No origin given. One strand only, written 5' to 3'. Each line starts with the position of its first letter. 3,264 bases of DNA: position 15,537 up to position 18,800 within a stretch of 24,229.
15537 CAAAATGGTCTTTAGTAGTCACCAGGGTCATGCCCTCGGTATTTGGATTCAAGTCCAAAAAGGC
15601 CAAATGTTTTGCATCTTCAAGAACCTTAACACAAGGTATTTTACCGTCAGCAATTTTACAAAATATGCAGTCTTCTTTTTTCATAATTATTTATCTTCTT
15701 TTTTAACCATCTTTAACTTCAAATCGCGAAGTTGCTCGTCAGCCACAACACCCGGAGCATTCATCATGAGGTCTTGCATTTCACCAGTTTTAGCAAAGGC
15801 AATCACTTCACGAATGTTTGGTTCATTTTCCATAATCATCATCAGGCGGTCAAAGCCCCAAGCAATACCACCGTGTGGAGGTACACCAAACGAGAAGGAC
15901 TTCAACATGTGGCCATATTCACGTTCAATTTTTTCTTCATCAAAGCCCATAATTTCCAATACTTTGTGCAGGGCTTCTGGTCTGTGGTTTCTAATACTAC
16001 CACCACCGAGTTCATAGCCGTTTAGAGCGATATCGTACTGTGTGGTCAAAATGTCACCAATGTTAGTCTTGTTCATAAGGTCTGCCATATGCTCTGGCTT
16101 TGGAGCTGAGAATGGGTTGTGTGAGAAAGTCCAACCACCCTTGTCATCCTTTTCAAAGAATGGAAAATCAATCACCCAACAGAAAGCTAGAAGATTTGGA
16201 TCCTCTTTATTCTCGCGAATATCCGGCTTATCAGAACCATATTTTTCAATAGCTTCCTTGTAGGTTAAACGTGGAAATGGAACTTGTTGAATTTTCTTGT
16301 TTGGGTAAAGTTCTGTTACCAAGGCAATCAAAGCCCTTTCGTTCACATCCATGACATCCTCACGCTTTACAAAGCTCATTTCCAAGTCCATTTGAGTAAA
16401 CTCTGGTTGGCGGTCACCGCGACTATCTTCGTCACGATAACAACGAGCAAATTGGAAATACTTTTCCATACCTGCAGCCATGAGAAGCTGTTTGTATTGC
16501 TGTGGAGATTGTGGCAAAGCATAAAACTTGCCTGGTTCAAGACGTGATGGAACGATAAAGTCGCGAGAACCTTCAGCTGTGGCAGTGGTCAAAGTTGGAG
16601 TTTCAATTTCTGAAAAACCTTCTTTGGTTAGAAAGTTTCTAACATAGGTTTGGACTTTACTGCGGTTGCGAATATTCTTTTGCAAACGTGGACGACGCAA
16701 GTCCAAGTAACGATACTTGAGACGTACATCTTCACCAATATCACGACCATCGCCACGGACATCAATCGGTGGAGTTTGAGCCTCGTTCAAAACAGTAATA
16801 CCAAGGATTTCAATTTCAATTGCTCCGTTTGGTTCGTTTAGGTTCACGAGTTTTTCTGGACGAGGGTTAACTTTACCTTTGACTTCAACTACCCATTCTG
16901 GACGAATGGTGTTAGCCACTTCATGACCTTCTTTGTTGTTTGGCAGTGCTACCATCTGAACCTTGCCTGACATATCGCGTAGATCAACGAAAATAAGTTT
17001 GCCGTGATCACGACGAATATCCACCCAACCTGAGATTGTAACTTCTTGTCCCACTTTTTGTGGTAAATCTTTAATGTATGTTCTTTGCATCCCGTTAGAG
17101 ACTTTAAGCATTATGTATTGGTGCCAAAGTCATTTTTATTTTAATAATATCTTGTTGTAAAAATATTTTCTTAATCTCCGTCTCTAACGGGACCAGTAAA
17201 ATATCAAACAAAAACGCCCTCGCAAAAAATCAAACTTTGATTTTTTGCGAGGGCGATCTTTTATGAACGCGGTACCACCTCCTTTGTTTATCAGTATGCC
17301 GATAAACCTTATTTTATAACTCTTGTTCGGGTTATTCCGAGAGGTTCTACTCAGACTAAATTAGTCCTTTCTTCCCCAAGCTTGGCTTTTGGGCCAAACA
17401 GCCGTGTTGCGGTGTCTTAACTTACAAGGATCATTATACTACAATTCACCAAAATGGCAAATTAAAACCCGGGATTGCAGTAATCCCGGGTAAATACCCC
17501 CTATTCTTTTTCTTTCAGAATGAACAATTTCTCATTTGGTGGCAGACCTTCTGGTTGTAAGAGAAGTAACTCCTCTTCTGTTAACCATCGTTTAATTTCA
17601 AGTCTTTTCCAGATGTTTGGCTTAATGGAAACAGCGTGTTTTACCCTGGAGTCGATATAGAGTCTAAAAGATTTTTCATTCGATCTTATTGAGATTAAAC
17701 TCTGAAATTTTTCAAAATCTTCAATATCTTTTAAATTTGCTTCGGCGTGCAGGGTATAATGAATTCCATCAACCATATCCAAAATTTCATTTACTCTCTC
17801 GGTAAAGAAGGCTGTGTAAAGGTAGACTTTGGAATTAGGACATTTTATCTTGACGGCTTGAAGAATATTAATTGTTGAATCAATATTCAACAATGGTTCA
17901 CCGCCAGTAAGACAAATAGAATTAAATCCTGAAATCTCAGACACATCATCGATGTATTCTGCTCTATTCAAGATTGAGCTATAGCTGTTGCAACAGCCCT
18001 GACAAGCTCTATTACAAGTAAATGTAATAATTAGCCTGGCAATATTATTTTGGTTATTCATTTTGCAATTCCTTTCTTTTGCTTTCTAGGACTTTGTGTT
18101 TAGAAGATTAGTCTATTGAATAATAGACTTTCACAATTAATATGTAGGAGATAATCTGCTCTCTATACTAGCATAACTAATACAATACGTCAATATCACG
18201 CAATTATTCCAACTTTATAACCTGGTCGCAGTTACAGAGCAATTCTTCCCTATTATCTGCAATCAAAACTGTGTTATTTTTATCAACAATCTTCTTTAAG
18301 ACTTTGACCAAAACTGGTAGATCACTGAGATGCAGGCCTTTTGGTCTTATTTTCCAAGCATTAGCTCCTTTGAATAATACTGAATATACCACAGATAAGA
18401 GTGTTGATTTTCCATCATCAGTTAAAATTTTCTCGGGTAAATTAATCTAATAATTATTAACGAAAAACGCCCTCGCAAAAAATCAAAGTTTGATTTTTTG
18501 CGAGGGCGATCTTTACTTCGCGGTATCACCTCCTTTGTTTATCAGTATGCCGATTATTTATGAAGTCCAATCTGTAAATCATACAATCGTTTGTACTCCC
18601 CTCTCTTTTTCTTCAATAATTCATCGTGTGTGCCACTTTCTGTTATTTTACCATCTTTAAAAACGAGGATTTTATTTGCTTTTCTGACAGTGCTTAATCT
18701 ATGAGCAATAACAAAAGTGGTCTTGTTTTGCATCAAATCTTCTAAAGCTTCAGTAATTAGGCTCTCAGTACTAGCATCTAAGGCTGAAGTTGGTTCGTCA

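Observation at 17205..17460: T-box riboswitch with its own promoter upstream of a GAD-less aspS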

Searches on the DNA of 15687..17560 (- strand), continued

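Call 59: search_with_rna_model(model_id=R2, sources=[window, L001, L002, L003, L004, L005, L006, L007, L008, L009, L010, L011, L012, L013, L014, L015, L016, L017, L018, L019, L020, L021, L022, L023, L024, L025, L026, L027, L028, L029, L030, L031, L032, L033, L034, L035, L036, L037, L038, L039, L040, L041, L042, L043, L044, L045, L046, L047, L048, L049, L050, L051, L052, L053, L054, L055, L056, L057, L058, L059, L060, L061, L062, L063, L064, L065, L066, L067, L068, L069, L070, L071, L072, L073, L074, L075, L076, L077, L078, L079, L080], max_evalue=0.1, show_alignments=10)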
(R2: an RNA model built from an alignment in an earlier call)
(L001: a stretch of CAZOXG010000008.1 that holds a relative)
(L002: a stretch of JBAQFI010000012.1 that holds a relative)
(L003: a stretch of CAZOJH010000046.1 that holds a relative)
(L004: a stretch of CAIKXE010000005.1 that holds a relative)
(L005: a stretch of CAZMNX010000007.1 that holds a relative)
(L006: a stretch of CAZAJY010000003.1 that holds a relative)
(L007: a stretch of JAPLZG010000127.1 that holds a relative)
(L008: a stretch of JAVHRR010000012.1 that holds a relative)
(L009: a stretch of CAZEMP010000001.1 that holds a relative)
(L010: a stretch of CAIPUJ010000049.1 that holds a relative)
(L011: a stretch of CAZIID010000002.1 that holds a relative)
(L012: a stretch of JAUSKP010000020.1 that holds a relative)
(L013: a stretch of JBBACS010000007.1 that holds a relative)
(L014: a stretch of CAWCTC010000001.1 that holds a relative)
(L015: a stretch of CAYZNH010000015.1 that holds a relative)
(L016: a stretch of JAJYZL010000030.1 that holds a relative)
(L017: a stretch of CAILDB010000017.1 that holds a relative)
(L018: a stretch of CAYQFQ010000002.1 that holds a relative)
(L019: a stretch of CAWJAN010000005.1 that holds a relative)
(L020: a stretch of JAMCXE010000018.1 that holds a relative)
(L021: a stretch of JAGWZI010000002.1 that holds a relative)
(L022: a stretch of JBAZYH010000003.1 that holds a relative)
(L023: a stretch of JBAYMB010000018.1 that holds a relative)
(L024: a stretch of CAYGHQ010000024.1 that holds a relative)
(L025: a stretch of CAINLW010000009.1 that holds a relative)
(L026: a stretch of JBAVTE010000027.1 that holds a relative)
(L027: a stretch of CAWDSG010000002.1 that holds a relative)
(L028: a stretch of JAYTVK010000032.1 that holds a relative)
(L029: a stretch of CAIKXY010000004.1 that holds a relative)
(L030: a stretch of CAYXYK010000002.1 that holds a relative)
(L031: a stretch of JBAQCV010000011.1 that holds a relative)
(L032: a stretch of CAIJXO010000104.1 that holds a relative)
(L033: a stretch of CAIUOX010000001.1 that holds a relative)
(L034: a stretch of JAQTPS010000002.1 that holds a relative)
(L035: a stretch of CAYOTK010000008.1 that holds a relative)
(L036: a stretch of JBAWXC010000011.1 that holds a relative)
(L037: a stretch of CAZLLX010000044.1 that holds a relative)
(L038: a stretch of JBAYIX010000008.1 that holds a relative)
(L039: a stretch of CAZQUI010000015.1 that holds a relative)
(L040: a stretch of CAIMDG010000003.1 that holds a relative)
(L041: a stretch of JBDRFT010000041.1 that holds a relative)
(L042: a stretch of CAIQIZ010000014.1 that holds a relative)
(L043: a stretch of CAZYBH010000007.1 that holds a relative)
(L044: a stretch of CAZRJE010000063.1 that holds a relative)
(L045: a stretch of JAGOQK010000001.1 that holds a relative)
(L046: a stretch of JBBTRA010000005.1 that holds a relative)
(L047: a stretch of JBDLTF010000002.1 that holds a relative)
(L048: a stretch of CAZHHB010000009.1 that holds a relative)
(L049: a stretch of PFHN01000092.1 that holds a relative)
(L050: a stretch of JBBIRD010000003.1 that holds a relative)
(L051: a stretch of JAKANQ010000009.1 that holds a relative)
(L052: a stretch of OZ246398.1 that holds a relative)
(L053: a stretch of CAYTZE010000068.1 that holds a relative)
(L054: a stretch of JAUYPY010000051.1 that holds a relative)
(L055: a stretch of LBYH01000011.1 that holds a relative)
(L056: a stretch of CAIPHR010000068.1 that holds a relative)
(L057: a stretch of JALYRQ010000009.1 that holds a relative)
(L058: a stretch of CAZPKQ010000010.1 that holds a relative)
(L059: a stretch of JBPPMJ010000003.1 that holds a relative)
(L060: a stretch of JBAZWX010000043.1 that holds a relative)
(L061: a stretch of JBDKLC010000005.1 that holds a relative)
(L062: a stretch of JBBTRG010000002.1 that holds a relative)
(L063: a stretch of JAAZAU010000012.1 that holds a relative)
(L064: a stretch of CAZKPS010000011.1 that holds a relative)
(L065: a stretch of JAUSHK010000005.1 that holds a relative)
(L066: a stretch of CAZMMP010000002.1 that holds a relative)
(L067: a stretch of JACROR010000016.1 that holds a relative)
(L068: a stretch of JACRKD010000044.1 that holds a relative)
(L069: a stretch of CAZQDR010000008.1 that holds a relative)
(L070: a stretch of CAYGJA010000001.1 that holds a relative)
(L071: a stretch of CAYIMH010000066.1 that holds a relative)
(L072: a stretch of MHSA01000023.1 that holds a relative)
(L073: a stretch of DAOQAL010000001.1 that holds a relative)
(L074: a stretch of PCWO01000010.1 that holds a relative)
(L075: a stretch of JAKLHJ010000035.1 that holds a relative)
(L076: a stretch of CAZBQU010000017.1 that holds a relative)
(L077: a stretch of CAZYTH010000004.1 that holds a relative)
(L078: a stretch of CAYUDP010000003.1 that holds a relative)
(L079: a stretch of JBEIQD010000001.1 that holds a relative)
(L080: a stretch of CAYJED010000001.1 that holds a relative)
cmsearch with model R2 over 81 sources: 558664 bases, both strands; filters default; matches with E-value up to 0.1: 15.
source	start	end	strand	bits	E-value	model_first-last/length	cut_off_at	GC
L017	2168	2240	+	83.5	3.3e-16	1-81/81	no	0.45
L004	1775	1876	+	79.9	2.2e-15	1-81/81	no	0.49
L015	2501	2603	+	78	6e-15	1-81/81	no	0.45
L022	2726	2821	+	75.9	1.8e-14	1-81/81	no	0.42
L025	2228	2323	+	75.6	2.1e-14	1-81/81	no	0.43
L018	2166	2233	+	71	2.4e-13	1-81/81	no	0.46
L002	1293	1364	+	59.6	9.8e-11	1-81/81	no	0.44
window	17366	17425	-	44.1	3.2e-07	1-81/81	no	0.52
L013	2794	2838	+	30.2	0.00049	1-81/81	no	0.44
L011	189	233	+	29.6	0.00069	1-81/81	no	0.47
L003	2788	2832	+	27.2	0.0025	1-81/81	no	0.51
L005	2613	2657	+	24.1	0.013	1-81/81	no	0.58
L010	895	939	+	23.5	0.017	1-81/81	no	0.49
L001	2518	2579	+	20.3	0.09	1-81/81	no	0.39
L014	2786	2830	+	20.2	0.098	1-81/81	no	0.47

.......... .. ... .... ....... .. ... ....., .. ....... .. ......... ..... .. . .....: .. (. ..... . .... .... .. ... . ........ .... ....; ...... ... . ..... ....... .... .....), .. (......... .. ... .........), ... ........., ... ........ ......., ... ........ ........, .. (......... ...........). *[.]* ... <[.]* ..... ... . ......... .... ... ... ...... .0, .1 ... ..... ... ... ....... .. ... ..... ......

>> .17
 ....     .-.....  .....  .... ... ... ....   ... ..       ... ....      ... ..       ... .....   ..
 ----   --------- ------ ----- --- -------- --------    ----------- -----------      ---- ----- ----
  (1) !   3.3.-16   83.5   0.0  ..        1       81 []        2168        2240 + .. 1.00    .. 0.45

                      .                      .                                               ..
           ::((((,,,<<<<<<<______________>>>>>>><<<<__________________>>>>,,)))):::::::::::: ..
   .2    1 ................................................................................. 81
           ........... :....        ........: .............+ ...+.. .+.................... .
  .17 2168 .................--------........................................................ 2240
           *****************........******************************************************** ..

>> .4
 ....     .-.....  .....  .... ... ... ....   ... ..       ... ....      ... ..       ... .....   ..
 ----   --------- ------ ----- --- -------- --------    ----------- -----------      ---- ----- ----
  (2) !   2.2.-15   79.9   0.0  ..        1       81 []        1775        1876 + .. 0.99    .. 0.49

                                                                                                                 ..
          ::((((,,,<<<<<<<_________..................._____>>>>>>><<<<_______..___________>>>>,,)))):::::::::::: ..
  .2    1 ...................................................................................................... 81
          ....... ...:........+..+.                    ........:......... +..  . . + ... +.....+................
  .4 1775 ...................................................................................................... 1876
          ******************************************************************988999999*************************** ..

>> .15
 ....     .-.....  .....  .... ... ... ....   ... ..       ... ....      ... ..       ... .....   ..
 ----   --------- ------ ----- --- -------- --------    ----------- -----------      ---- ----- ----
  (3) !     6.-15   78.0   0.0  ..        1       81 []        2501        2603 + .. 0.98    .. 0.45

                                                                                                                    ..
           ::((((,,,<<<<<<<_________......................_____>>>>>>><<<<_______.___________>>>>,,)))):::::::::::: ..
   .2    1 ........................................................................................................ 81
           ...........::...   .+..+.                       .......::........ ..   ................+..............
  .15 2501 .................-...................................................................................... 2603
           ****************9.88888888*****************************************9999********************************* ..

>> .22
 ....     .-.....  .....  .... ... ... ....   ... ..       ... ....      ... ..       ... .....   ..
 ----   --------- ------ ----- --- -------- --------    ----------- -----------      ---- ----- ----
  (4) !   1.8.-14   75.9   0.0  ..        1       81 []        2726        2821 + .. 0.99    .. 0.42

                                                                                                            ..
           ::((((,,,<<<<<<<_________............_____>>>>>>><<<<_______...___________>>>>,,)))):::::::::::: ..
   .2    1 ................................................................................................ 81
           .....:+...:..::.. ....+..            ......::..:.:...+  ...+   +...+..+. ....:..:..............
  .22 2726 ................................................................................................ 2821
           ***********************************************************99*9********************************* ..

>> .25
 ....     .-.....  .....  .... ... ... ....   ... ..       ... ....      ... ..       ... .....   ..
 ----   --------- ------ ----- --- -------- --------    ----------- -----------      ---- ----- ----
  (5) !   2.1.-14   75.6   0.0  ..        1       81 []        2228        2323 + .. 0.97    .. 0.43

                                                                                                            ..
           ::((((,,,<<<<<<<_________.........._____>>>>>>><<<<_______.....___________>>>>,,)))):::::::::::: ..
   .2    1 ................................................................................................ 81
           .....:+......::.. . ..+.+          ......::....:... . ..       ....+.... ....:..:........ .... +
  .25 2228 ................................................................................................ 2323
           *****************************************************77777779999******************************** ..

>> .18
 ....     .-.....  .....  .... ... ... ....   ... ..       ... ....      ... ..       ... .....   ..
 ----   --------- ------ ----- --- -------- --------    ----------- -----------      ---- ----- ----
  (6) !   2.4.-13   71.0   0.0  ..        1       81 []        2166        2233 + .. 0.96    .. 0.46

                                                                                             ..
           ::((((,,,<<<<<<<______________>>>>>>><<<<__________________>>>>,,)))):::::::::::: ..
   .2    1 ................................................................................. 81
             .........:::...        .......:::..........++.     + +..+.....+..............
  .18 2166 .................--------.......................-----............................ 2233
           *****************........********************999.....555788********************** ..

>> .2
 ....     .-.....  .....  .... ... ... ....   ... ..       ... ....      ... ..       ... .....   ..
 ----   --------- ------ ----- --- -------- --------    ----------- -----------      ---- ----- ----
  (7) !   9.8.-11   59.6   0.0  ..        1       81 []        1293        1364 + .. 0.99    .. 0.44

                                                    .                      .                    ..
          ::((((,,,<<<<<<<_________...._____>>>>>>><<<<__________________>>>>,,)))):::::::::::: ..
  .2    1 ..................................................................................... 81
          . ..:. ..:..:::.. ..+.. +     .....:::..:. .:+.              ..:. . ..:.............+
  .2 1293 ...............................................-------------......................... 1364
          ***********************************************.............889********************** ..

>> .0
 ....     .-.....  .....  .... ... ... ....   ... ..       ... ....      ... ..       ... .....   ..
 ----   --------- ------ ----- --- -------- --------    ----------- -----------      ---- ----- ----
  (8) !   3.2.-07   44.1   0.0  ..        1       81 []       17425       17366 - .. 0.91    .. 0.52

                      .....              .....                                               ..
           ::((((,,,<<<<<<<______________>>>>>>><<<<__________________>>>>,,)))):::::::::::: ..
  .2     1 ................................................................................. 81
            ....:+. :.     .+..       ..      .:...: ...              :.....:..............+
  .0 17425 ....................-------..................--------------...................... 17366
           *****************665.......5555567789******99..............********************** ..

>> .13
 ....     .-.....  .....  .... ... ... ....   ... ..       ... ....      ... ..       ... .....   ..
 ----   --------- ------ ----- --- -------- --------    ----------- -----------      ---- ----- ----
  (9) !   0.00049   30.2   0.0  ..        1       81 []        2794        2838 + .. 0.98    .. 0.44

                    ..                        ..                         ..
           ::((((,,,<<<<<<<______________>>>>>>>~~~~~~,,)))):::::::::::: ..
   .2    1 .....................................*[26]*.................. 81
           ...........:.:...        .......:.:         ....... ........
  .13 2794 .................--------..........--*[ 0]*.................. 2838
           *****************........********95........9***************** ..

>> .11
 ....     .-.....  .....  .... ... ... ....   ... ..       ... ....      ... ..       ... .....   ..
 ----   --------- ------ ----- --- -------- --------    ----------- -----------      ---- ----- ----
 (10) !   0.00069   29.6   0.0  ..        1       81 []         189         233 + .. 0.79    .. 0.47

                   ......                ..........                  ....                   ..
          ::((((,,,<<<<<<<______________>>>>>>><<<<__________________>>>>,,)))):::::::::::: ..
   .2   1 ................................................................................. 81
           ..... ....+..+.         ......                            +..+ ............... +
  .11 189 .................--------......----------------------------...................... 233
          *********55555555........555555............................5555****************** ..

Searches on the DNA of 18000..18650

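Call 38: search_rna_families(source=window, start=18000, end=18650, threshold=evalue, max_evalue=1, show_alignments=2)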
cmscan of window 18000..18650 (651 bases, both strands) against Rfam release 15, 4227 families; matches with E-value up to 1: 10.
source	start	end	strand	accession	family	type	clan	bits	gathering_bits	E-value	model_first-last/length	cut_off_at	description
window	18457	18524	-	RF04026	mir-8499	Gene; miRNA;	-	32.5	100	0.00014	1-77/77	no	mir-8499 microRNA precursor family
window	18466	18510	-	RF04134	MIR7504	Gene; miRNA;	-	28.4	83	0.0074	1-124/124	no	MIR7504 microRNA precursor family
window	18466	18510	+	RF04134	MIR7504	Gene; miRNA;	-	26.2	83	0.027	1-124/124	no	MIR7504 microRNA precursor family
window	18464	18515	-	RF02548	Oskar_OES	Cis-reg;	-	25.4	46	0.039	1-67/67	no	Oocyte entry signal (OES) from oskar mRNA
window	18438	18515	-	RF01465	rli31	Gene; sRNA;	-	24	80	0.21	1-115/115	no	Listeria sRNA rli31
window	18453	18510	-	RF04128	MIR8562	Gene; miRNA;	-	23.3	211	0.051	94-162/242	no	MIR8562 microRNA precursor family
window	18461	18512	+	RF02548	Oskar_OES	Cis-reg;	-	21.8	46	0.33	1-67/67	no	Oocyte entry signal (OES) from oskar mRNA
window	18457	18518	-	RF00823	lsy-6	Gene; miRNA;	-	19.8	60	0.18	1-74/74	no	lsy-6 microRNA precursor family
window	18368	18508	+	RF01494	rliD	Gene; antisense;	-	17.4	50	0.017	1-327/327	no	Listeria sRNA rliD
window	18502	18536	-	RF00230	T-box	Cis-reg; leader;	-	14.4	93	0.86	183-216/219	no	T-box leader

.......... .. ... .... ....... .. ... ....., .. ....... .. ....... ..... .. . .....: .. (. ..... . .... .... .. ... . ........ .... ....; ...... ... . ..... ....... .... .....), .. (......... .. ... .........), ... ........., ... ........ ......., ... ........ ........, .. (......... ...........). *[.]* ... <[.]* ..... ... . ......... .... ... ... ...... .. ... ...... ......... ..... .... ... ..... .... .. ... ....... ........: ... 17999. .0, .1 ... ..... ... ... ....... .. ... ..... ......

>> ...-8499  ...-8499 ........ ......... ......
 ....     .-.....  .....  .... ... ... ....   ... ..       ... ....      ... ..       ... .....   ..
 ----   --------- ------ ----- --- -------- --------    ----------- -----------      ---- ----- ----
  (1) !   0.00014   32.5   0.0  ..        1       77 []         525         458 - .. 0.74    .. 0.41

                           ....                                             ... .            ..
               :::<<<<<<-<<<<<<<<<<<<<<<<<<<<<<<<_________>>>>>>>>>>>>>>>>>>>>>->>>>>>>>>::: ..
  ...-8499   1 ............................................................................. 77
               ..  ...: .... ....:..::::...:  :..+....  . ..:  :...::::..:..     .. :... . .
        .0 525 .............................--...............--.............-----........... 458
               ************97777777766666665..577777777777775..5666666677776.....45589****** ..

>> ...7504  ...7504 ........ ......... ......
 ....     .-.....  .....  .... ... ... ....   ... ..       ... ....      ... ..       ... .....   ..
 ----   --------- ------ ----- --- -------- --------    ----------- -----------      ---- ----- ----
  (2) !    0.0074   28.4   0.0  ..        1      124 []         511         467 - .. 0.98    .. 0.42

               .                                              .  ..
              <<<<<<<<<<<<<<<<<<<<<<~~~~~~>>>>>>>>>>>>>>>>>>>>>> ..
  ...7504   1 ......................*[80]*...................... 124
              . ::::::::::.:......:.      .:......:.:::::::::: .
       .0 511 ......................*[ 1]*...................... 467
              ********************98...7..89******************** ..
